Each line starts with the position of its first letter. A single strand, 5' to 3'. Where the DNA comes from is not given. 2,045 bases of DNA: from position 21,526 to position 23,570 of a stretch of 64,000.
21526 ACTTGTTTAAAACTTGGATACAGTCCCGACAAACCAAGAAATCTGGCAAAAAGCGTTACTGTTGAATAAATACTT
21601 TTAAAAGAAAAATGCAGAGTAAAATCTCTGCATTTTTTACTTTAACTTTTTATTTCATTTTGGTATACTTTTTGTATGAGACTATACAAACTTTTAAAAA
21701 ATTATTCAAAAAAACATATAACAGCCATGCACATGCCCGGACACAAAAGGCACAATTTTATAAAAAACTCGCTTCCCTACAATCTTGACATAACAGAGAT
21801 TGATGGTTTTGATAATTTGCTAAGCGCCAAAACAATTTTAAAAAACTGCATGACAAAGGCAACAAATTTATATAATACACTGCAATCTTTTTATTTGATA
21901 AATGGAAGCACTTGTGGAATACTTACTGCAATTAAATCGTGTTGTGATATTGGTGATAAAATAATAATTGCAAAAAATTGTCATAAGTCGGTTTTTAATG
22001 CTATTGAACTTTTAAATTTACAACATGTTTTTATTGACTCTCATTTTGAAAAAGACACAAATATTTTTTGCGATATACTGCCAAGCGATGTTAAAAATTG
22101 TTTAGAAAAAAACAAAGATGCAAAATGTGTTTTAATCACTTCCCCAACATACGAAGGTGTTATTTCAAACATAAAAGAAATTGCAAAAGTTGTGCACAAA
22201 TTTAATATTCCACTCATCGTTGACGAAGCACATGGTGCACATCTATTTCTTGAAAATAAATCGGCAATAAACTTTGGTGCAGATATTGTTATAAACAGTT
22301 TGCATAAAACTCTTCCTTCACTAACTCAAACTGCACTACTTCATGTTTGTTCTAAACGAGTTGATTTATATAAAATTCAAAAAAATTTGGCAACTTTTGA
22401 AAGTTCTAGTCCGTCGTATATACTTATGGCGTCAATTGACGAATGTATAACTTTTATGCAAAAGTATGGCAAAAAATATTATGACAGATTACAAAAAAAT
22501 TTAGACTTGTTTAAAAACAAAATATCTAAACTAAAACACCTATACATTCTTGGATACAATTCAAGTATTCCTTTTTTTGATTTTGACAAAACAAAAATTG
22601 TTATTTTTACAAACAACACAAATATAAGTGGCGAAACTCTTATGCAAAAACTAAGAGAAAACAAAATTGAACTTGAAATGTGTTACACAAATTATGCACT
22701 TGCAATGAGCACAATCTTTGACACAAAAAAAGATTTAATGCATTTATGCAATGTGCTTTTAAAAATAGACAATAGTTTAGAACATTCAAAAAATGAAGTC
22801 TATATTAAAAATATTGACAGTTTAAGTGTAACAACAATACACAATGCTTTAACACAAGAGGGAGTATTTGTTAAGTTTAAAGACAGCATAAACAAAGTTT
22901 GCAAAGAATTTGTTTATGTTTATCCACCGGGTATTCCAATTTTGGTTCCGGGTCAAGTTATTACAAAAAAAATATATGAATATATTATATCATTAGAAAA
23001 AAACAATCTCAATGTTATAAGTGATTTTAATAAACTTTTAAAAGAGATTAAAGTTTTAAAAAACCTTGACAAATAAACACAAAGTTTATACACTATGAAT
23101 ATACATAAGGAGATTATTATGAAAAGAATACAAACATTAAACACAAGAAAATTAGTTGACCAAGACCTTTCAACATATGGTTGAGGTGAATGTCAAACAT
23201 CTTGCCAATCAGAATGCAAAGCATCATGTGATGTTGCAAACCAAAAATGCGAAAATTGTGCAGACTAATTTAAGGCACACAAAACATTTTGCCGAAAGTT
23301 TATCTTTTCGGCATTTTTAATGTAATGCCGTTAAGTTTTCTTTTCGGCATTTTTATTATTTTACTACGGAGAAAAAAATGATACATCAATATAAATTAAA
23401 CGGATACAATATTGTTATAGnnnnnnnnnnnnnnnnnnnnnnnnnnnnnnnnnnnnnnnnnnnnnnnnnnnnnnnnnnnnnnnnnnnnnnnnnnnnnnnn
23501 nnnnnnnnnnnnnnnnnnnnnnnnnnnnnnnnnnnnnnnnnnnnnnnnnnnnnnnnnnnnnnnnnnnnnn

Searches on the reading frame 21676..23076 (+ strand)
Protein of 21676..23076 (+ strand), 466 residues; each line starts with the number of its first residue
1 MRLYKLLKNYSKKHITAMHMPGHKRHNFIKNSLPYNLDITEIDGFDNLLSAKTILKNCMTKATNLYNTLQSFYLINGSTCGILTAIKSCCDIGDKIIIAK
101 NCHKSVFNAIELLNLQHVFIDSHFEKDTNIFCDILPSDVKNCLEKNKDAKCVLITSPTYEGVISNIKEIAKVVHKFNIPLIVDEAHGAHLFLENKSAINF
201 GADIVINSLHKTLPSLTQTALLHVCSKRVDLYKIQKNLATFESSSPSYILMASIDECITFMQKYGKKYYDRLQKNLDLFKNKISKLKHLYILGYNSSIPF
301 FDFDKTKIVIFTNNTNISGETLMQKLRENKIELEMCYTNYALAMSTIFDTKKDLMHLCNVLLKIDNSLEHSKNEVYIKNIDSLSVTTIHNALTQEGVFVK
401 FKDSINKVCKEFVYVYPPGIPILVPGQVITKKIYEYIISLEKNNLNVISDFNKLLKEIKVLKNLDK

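Call 10: search_protein_families(library=ncbifam, proteins=[window:21676-23076:+])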
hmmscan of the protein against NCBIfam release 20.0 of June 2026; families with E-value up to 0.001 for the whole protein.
window:21676-23076:+ (466 aa): 32 families (the best 25 are shown)
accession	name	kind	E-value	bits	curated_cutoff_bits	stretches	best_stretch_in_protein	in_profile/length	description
NF006810.0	PRK09331.1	subfamily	8e-13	47.9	301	1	74-224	85-235/397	Sep-tRNA:Cys-tRNA synthetase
NF011928.0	PRK15399.1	subfamily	5.5e-12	44.7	968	1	56-287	198-443/713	lysine decarboxylase LdcC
NF011603.0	PRK15029.1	equivalog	4.8e-10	38.4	1167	1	47-262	200-440/756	arginine decarboxylase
NF004757.0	PRK06084.1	equivalog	1.6e-09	37.2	790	1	80-249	84-243/425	bifunctional O-acetylhomoserine aminocarboxypropyltransferase/cysteine synthase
NF011929.0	PRK15400.1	subfamily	1.6e-09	36.6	1056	1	48-287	190-443/714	lysine decarboxylase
TIGR02539.1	SepCysS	equivalog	4.5e-08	32.5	365.25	1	74-223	71-220/370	O-phospho-L-seryl-tRNA:Cys-tRNA synthase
TIGR03531.1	selenium_SpcS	equivalog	7.4e-08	31.4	224.85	1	83-286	141-344/444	O-phosphoseryl-tRNA(Sec) selenium transferase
TIGR01326.1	OAH_OAS_sulfhy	subfamily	7.6e-08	31.5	495.1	1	79-216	82-208/418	O-acetylhomoserine aminocarboxypropyltransferase/cysteine synthase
NF005744.0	PRK07568.1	subfamily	1.5e-07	30.6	389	1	63-289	82-311/398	pyridoxal phosphate-dependent aminotransferase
NF010092.0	PRK13578.1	subfamily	2.7e-07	29.2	794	0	392-456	636-699/720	ornithine decarboxylase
NF006096.0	PRK08248.1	equivalog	3e-07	29.4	726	1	82-215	92-214/431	homocysteine synthase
NF004650.0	PRK05994.1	equivalog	4.9e-07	28.9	667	1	148-213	148-211/427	O-acetylhomoserine aminocarboxypropyltransferase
NF004608.1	PRK05937.1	equivalog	1.6e-06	27.2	399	1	44-285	45-281/366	8-amino-7-oxononanoate synthase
TIGR03812.1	tyr_de_CO2_Arch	equivalog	1.8e-06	27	299.4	1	90-189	100-196/375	tyrosine decarboxylase MfnA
TIGR01977.1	am_tr_V_EF2568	hypoth_equivalog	2.2e-06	26.9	377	1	49-224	40-212/376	cysteine desulfurase family protein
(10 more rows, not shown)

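Call 25: list_cluster_members(proteins=[window:21676-23076:+, window:19801-21594:+, window:19108-19602:-, window:17925-19106:-, window:27426-28028:-, window:28031-28750:-, window:29569-30540:-, window:44431-45090:+, window:10465-11301:-, window:707-1741:+])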
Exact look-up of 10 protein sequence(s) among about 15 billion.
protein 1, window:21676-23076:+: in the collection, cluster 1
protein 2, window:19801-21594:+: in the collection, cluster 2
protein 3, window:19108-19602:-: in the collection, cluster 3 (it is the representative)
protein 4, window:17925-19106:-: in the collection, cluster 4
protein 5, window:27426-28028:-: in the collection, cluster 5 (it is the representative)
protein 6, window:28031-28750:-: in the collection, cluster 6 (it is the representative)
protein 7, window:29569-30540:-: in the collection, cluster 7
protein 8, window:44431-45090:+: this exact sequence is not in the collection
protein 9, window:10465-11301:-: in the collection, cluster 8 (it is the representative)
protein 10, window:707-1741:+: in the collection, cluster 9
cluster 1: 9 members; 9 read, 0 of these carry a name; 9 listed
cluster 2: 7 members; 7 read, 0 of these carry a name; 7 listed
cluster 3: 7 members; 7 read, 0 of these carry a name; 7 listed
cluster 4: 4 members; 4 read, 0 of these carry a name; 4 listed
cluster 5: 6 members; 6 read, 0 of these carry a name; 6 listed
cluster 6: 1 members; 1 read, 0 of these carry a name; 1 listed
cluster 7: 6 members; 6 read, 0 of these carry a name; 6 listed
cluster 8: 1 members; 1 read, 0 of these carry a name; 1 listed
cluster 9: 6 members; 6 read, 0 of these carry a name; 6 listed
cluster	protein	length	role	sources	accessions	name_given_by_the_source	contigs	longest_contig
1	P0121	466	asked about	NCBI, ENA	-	-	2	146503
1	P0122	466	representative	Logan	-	-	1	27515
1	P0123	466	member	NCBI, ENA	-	-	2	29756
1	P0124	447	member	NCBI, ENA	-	-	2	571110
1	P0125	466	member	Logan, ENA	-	-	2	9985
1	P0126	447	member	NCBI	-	-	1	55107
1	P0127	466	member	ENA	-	-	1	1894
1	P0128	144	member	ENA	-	-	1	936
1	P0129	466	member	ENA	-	-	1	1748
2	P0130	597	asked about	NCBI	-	-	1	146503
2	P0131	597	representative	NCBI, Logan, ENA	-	-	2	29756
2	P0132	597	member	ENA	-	-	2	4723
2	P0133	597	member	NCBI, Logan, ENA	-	-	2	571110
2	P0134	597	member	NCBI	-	-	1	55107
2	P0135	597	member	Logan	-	-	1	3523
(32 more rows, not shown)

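Call 26: find_encoding_contigs(protein=window:21676-23076:+, flank=4000, max_places=6)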
Protein window:21676-23076:+ (466 aa): 2 contigs read that carry it; 2 places shown.
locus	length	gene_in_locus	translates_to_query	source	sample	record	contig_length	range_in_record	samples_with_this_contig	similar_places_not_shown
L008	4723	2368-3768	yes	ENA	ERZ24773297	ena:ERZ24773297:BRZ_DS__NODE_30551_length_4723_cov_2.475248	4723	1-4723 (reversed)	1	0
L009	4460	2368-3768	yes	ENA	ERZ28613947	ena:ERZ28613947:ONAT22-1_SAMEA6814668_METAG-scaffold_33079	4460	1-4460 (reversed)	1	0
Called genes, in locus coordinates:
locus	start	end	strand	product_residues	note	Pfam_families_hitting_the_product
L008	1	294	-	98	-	?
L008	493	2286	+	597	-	PF13230:GATase_4, PF13522:GATase_6, PF13537:GATase_7, PF01380:SIS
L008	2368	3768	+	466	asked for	PF01276:OKR_DC_1, PF00155:Aminotran_1_2, PF00266:Aminotran_5 (weak), PF01053:Cys_Met_Meta_PP, PF01041:DegT_DnrJ_EryC1 (weak), PF05889:SepSecS, PF03711:OKR_DC_1_C (weak)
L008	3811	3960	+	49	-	PF13165:SCIFF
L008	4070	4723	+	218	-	?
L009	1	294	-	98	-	?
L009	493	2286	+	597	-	PF13230:GATase_4, PF13522:GATase_6, PF13537:GATase_7, PF01380:SIS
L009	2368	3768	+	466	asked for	PF01276:OKR_DC_1, PF00155:Aminotran_1_2, PF00266:Aminotran_5 (weak), PF01053:Cys_Met_Meta_PP, PF01041:DegT_DnrJ_EryC1 (weak), PF05889:SepSecS, PF03711:OKR_DC_1_C (weak)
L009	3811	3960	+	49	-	PF13165:SCIFF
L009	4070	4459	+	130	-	?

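Call 27: find_encoding_contigs(protein=P0124, flank=4000, max_places=4)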
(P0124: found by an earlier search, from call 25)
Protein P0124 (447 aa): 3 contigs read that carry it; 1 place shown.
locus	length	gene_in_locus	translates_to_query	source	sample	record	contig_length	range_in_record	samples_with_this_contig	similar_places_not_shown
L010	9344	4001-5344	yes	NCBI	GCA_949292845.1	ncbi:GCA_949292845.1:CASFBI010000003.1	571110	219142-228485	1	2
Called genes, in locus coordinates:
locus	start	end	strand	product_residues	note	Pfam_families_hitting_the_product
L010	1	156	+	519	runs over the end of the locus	PF09847:12TM_1 (weak)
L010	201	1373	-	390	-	PF13439:Glyco_transf_4, PF00534:Glycos_transf_1, PF13692:Glyco_trans_1_4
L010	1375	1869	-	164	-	-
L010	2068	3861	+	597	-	PF13230:GATase_4 (weak), PF13522:GATase_6, PF13537:GATase_7, PF01380:SIS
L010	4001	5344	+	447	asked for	PF01276:OKR_DC_1, PF00155:Aminotran_1_2, PF00266:Aminotran_5 (faint), PF01053:Cys_Met_Meta_PP, PF01041:DegT_DnrJ_EryC1 (weak), PF05889:SepSecS, PF03711:OKR_DC_1_C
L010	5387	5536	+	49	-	PF13165:SCIFF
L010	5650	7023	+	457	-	PF13353:Fer4_12, PF04055:Radical_SAM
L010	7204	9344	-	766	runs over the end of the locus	PF19732:SpoIIE_N, PF13672:PP2C_2 (faint), PF07228:SpoIIE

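Call 31: find_encoding_contigs(protein=P0123, flank=3000, max_places=4)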
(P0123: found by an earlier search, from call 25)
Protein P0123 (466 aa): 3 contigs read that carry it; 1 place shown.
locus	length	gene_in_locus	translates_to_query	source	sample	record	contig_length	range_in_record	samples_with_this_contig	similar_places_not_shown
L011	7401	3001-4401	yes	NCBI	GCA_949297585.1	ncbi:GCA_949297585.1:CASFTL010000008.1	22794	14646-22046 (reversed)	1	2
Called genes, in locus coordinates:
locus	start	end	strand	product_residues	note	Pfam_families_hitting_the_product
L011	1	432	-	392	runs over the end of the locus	PF13439:Glyco_transf_4, PF00534:Glycos_transf_1, PF13692:Glyco_trans_1_4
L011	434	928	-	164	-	-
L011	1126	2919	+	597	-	PF13230:GATase_4, PF13522:GATase_6, PF13537:GATase_7, PF01380:SIS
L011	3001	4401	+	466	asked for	PF01276:OKR_DC_1, PF00155:Aminotran_1_2, PF00266:Aminotran_5 (weak), PF01053:Cys_Met_Meta_PP, PF01041:DegT_DnrJ_EryC1 (weak), PF05889:SepSecS, PF03711:OKR_DC_1_C (weak)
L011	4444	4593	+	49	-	PF13165:SCIFF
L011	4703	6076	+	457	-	PF13353:Fer4_12, PF04055:Radical_SAM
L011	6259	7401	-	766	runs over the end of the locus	PF19732:SpoIIE_N, PF13672:PP2C_2 (faint), PF07228:SpoIIE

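Call 32: find_encoding_contigs(protein=P0122, flank=3000, max_places=4)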
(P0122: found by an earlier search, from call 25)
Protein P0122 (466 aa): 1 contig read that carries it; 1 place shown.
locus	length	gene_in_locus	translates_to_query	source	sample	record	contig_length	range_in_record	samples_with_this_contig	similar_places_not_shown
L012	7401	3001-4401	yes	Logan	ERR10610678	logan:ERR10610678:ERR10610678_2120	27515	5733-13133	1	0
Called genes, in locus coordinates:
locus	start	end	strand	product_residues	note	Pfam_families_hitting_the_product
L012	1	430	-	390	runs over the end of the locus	PF13439:Glyco_transf_4, PF00534:Glycos_transf_1, PF13692:Glyco_trans_1_4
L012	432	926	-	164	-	-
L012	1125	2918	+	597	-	PF13230:GATase_4 (weak), PF13522:GATase_6, PF13537:GATase_7, PF01380:SIS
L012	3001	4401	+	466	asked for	PF01276:OKR_DC_1, PF00155:Aminotran_1_2, PF00266:Aminotran_5 (faint), PF01053:Cys_Met_Meta_PP, PF01041:DegT_DnrJ_EryC1 (weak), PF05889:SepSecS, PF03711:OKR_DC_1_C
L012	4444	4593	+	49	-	PF13165:SCIFF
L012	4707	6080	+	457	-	PF13353:Fer4_12, PF04055:Radical_SAM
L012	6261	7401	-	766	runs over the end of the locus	PF19732:SpoIIE_N, PF13672:PP2C_2 (faint), PF07228:SpoIIE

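Call 33: find_encoding_contigs(protein=P0126, flank=3000, max_places=4)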
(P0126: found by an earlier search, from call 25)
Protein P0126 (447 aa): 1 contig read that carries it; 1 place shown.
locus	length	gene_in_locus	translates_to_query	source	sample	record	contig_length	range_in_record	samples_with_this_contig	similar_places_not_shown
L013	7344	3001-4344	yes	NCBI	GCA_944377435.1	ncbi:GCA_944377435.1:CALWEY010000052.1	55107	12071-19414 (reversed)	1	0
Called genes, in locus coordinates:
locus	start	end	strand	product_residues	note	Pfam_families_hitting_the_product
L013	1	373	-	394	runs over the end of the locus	PF13439:Glyco_transf_4, PF20706:GT4-conflict (faint), PF00534:Glycos_transf_1, PF13692:Glyco_trans_1_4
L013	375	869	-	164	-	-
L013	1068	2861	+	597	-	PF13230:GATase_4 (weak), PF13522:GATase_6, PF13537:GATase_7, PF01380:SIS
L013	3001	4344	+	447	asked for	PF01276:OKR_DC_1, PF00155:Aminotran_1_2, PF00266:Aminotran_5 (faint), PF01053:Cys_Met_Meta_PP, PF01041:DegT_DnrJ_EryC1 (weak), PF05889:SepSecS, PF03711:OKR_DC_1_C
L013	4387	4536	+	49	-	PF13165:SCIFF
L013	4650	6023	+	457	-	PF13353:Fer4_12, PF04055:Radical_SAM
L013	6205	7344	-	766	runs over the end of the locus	PF19732:SpoIIE_N, PF13672:PP2C_2 (faint), PF07228:SpoIIE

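Call 34: find_encoding_contigs(protein=P0125, flank=3000, max_places=4)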
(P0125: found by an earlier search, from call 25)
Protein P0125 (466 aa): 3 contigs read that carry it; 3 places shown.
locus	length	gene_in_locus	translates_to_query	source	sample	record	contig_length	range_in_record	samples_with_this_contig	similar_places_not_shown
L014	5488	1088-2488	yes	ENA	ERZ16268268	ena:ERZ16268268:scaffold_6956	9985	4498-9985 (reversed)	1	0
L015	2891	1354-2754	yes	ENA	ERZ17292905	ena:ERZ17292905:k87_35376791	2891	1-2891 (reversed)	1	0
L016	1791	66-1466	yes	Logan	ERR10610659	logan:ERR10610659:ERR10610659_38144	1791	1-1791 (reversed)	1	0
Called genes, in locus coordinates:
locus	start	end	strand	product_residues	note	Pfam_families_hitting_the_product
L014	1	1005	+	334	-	?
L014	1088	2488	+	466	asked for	PF01276:OKR_DC_1, PF00155:Aminotran_1_2, PF00266:Aminotran_5 (faint), PF01053:Cys_Met_Meta_PP, PF01041:DegT_DnrJ_EryC1 (weak), PF05889:SepSecS, PF03711:OKR_DC_1_C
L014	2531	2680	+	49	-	PF13165:SCIFF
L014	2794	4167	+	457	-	PF13353:Fer4_12, PF04055:Radical_SAM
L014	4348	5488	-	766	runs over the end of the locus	PF19732:SpoIIE_N, PF13672:PP2C_2 (faint), PF07228:SpoIIE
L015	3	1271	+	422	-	?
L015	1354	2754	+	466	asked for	PF01276:OKR_DC_1, PF00155:Aminotran_1_2, PF00266:Aminotran_5 (faint), PF01053:Cys_Met_Meta_PP, PF01041:DegT_DnrJ_EryC1 (weak), PF05889:SepSecS, PF03711:OKR_DC_1_C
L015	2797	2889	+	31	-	?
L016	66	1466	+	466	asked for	PF01276:OKR_DC_1, PF00155:Aminotran_1_2, PF00266:Aminotran_5 (faint), PF01053:Cys_Met_Meta_PP, PF01041:DegT_DnrJ_EryC1 (weak), PF05889:SepSecS, PF03711:OKR_DC_1_C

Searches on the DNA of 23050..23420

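Call 42: search_rna_families(source=window, start=23050, end=23420, threshold=evalue, max_evalue=10)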
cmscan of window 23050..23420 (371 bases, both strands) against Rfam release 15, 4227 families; matches with E-value up to 10: 10.
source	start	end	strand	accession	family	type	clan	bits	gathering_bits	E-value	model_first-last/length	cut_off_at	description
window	23245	23316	-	RF00326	snoZ155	Gene; snRNA; snoRNA; CD-box;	-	19.7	43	2.1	1-81/81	no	Small nucleolar RNA Z155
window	23259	23326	+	RF02860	Arrc14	Gene; sRNA;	-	19.1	99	1.6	1-167/167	no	Actinobacillus sRNA 14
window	23295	23343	+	RF00966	mir-676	Gene; miRNA;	-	17.8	61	0.41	1-73/73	no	mir-676 microRNA precursor family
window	23196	23321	+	RF00378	Qrr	Gene; sRNA;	-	16.5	50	1.7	1-108/108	no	Qrr RNA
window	23352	23394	-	RF00049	SNORD36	Gene; snRNA; snoRNA; CD-box;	CL00051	16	30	8.5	1-77/77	no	Small nucleolar RNA SNORD36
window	23162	23249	+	RF02211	ZFAT-AS1_1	Gene; lncRNA;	-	15.2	80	0.81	1-79/79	no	ZFAT antisense RNA 1 conserved region 1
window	23162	23364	+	RF00124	IS102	Gene; sRNA;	-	14.7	46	3.8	1-206/206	no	IS102 RNA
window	23280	23356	+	RF00697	mir-186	Gene; miRNA;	-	14.2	70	8.2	1-82/82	no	mir-186 microRNA precursor family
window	23335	23386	-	RF04150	MIR2655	Gene; miRNA;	-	13.5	122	9.7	172-219/267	no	MIR2655 microRNA precursor family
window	23299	23396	-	RF04329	snoMe18S-C1367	Gene; snRNA; snoRNA; CD-box;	-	13.1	101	9.9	1-110/110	no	Drosophila C/D box small nucleolar RNA snoMe18S-C1367 family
